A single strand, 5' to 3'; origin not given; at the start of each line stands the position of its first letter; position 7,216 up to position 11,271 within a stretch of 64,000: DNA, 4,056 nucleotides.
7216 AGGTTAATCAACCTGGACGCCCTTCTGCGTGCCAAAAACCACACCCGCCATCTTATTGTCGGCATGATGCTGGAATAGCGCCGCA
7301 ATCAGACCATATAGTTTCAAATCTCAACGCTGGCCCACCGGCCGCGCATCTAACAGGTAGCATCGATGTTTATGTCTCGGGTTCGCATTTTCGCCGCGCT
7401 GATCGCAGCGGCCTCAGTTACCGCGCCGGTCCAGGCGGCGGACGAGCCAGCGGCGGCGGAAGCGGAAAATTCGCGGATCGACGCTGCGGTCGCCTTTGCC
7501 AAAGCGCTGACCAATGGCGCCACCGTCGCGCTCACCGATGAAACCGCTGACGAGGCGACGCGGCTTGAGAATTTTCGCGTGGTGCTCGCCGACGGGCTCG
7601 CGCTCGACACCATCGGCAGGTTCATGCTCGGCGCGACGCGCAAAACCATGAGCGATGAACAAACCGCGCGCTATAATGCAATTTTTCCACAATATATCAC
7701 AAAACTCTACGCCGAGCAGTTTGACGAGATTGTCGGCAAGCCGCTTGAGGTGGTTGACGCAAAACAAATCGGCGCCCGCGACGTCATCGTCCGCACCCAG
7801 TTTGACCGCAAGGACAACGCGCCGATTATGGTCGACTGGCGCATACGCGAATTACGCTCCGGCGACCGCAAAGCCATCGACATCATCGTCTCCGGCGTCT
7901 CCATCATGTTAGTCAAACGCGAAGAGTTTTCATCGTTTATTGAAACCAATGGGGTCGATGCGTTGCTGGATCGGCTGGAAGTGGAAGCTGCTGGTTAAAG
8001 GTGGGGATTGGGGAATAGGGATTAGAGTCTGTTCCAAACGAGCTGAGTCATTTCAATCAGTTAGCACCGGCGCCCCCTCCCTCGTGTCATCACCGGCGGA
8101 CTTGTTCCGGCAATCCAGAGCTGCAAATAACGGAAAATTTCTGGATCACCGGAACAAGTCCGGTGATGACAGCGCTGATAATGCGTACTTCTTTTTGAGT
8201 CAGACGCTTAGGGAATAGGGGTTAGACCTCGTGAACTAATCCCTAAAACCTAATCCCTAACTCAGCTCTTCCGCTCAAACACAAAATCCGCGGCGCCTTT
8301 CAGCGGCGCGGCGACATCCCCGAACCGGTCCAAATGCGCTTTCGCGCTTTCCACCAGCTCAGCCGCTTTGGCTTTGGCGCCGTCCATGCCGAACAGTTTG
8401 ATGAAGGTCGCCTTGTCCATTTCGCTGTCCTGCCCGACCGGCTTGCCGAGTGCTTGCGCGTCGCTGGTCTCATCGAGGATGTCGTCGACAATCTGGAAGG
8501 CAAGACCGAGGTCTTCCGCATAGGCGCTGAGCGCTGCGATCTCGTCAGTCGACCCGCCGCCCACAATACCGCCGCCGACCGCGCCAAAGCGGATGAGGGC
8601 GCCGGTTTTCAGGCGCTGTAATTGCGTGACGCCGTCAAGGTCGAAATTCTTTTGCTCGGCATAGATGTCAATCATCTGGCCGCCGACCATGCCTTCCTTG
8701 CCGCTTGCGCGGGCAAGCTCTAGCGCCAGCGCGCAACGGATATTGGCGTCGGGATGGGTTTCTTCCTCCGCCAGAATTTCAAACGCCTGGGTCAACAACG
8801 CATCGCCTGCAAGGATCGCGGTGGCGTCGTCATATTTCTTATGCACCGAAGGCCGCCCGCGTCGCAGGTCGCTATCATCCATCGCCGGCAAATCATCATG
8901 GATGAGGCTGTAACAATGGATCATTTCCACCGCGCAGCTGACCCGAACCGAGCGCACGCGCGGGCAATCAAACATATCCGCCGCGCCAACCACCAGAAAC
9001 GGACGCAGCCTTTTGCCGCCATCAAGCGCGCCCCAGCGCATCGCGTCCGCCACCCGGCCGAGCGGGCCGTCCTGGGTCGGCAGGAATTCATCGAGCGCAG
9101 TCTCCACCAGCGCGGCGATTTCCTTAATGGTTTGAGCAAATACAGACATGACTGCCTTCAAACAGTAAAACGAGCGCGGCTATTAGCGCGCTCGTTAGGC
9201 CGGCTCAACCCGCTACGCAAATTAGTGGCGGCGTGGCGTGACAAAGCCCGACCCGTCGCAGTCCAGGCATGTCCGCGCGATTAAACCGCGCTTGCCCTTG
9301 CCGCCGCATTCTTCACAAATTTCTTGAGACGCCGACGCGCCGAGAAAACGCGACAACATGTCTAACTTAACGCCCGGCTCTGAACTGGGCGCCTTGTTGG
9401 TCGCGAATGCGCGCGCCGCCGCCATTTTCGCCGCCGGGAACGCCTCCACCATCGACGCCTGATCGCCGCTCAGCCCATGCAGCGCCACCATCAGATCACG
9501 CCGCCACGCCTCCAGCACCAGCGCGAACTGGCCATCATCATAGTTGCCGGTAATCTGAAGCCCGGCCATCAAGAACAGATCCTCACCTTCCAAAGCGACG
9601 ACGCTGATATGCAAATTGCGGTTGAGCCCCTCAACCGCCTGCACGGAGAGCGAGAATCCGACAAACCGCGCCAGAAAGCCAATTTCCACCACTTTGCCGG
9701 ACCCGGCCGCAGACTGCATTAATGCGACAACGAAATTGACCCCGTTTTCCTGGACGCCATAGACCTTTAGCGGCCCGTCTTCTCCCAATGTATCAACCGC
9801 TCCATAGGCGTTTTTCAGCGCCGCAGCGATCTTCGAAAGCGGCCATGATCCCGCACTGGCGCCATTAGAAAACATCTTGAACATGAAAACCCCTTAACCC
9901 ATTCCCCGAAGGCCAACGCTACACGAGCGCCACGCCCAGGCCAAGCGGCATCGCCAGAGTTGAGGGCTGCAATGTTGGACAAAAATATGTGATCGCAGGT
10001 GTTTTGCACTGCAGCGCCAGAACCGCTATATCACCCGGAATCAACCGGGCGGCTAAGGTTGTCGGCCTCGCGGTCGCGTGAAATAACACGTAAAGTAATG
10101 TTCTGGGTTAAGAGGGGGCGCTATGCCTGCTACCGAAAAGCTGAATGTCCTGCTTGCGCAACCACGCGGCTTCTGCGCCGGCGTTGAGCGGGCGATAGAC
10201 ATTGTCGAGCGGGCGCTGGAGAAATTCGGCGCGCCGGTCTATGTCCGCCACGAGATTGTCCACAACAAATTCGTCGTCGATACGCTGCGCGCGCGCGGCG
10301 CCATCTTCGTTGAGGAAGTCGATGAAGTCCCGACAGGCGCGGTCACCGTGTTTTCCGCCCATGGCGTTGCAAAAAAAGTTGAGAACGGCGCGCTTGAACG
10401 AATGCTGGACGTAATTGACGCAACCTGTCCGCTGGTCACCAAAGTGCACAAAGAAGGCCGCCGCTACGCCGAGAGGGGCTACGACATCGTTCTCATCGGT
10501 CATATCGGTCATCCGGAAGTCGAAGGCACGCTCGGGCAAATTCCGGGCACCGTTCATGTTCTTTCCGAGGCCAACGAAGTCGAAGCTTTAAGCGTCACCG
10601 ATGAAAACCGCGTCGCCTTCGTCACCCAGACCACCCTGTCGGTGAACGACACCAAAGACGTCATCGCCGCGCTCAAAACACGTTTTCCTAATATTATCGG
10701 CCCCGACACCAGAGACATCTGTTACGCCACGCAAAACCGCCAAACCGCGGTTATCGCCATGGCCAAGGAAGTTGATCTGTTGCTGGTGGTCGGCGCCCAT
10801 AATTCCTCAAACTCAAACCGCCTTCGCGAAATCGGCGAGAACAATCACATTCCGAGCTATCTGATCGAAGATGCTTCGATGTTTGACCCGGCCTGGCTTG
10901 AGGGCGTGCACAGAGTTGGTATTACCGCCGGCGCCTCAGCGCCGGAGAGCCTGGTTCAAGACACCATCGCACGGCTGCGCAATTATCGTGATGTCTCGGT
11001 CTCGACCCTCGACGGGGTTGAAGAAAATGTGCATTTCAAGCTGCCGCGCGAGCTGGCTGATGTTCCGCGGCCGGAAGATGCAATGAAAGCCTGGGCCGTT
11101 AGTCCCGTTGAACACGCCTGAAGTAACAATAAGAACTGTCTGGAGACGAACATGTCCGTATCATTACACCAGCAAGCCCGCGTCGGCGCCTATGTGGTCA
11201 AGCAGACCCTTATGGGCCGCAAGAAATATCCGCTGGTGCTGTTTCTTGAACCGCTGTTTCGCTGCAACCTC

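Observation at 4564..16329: Hopanoid gene cluster with the squalene-hopene cyclase cleanly missing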

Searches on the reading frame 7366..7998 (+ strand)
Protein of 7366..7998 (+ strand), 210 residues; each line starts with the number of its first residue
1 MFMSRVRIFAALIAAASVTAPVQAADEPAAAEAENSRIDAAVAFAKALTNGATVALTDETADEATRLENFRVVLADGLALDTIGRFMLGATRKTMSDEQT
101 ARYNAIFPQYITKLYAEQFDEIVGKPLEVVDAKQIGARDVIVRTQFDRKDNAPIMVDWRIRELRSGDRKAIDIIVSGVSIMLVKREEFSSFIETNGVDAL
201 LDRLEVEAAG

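Call 3: search_protein_families(library=ncbifam, proteins=[window:7366-7998:+])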
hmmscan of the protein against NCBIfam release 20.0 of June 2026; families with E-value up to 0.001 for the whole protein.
window:7366-7998:+ (210 aa): 2 families
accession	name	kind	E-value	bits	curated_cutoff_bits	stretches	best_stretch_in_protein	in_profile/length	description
TIGR03481.1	HpnM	hypoth_equivalog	9.6e-21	74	160.1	1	12-208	8-195/200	hopanoid biosynthesis associated membrane protein HpnM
NF011697.0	PRK15117.1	equivalog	8e-14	51.9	195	1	82-208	72-201/211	phospholipid-binding protein MlaC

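Call 45: search_protein_families(library=pfam, proteins=[window:7366-7998:+], max_evalue=0.001)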
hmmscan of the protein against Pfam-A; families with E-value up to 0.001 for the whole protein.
window:7366-7998:+ (210 aa): 1 family
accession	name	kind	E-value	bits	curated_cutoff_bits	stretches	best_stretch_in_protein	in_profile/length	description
PF05494.18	MlaC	-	4.1e-29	102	26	1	59-205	14-165/166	MlaC protein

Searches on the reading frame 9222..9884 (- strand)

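Call 3: search_protein_families(library=ncbifam, proteins=[window:9222-9884:-])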
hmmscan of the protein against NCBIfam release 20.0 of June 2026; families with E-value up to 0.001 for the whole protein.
window:9222-9884:- (220 aa): 1 family
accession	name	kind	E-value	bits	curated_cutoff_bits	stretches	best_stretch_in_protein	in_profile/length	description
TIGR02349.1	DnaJ_bact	equivalog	0.00049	19.6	377.2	1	181-217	180-214/354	molecular chaperone DnaJ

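Call 45: search_protein_families(library=pfam, proteins=[window:9222-9884:-], max_evalue=0.001)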
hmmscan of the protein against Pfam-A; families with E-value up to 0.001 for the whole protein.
window:9222-9884:- (220 aa): 0 families

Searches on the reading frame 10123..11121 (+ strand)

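Call 3: search_protein_families(library=ncbifam, proteins=[window:10123-11121:+])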
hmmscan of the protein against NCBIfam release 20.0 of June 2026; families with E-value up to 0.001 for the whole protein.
window:10123-11121:+ (332 aa): 8 families
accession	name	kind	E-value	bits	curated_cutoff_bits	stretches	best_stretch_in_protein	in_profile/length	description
NF002188.0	PRK01045.1-2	equivalog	2e-145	483.7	420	1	8-313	2-309/315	4-hydroxy-3-methylbut-2-enyl diphosphate reductase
NF002190.0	PRK01045.1-4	subfamily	1.2e-135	451.5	389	1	4-313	4-317/321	4-hydroxy-3-methylbut-2-enyl diphosphate reductase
NF002189.0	PRK01045.1-3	equivalog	2.4e-127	424.4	444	1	5-312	12-320/326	4-hydroxy-3-methylbut-2-enyl diphosphate reductase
TIGR00216.1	ispH_lytB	equivalog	6.9e-97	324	187.85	1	9-287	2-281/282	4-hydroxy-3-methylbut-2-enyl diphosphate reductase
NF000907.0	PRK00087.1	equivalog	8.9e-75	252.2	624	1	8-292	2-282/671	bifunctional 4-hydroxy-3-methylbut-2-enyl diphosphate reductase/30S ribosomal protein S1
NF002187.0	PRK01045.1-1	equivalog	3.8e-74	249.3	276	1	8-288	2-278/282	4-hydroxy-3-methylbut-2-enyl diphosphate reductase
NF009024.0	PRK12360.1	equivalog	8.4e-65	218.9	387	1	8-287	2-280/281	4-hydroxy-3-methylbut-2-enyl diphosphate reductase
NF009911.0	PRK13371.1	equivalog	1e-41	143.3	440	2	6-169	54-226/405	4-hydroxy-3-methylbut-2-enyl diphosphate reductase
